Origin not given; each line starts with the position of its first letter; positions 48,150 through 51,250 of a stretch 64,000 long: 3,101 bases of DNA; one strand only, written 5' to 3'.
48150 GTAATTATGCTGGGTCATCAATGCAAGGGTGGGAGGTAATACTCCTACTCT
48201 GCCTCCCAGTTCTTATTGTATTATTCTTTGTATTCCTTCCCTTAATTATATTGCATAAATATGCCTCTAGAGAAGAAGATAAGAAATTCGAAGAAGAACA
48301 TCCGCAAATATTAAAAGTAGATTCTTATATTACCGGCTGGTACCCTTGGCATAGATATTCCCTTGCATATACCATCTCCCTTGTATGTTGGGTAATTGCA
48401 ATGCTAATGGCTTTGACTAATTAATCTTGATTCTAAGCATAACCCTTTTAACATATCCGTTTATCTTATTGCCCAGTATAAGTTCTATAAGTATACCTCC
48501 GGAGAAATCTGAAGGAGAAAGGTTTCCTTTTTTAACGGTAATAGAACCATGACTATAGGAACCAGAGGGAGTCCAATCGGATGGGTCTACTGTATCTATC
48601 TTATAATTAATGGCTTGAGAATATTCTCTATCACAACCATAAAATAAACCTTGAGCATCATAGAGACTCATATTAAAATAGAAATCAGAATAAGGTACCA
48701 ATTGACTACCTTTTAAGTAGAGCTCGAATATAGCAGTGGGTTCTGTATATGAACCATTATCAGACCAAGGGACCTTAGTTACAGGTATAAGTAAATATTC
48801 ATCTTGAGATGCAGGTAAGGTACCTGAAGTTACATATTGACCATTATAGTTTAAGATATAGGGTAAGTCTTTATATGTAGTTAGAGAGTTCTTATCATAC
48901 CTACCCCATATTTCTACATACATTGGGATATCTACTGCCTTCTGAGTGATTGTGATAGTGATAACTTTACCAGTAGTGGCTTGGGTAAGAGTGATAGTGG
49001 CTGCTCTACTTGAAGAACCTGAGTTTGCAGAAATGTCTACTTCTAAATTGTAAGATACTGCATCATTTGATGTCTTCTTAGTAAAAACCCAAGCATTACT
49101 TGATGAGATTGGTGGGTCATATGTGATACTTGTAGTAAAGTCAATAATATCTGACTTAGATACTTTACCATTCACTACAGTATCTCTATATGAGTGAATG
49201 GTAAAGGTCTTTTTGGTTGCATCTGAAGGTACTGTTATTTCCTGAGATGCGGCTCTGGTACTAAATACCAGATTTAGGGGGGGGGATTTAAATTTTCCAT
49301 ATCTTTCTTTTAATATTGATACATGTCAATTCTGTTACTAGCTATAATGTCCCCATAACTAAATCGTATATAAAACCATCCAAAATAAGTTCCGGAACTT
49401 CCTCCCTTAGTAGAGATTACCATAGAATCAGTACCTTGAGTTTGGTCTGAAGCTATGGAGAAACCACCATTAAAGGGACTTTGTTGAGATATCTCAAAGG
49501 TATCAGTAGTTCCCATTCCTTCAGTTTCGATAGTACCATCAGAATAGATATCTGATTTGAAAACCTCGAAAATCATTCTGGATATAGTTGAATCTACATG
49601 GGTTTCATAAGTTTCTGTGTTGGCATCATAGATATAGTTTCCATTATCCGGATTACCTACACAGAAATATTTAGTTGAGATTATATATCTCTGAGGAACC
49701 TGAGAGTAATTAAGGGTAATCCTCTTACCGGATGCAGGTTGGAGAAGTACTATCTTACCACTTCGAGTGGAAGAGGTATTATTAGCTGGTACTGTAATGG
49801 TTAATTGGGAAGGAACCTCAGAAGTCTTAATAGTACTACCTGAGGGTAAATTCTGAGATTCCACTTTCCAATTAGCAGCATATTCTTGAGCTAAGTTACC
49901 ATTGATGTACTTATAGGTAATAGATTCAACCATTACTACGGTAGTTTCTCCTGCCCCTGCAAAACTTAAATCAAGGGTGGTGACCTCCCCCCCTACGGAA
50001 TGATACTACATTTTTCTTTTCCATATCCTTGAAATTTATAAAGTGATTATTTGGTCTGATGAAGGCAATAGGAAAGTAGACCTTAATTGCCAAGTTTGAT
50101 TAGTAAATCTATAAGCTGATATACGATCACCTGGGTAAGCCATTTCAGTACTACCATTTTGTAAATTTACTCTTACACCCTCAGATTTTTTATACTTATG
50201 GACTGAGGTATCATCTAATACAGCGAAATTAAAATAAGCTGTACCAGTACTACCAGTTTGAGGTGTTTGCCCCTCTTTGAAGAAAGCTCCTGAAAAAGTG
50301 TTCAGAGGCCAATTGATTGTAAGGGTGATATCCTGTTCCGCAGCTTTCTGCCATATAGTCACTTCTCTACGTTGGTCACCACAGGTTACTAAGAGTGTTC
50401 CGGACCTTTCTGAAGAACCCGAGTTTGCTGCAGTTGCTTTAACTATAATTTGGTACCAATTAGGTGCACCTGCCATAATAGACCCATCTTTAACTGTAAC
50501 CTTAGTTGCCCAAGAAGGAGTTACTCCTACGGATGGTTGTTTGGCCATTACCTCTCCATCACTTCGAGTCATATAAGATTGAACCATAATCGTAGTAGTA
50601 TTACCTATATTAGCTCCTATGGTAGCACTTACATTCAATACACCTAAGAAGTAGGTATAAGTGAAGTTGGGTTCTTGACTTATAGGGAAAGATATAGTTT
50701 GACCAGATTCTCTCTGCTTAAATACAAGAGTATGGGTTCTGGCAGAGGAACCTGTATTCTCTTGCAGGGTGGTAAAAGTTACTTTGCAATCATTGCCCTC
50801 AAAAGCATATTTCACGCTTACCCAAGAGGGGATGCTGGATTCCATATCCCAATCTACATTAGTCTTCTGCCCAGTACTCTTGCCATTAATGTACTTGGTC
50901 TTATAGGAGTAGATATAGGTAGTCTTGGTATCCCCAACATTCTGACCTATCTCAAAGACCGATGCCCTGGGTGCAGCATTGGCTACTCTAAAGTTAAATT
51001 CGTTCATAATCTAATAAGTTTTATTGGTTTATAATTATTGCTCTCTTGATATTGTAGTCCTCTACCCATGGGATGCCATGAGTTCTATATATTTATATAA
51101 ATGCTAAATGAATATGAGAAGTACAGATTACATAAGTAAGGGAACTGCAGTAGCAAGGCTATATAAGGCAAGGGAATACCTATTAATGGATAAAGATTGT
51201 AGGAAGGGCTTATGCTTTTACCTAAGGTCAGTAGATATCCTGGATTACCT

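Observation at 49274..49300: A G9 homopolymer five codons into BACON-like paralog C knocks the gene out of frame: candidate slipped-strand ON/OFF switch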

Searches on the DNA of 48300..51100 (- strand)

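Call 3: search_dna_similar(query=window:48300-51100:-, collection=phages, mode=distant, max_rows=30)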
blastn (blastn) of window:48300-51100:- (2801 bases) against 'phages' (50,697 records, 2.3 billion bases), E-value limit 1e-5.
No match.
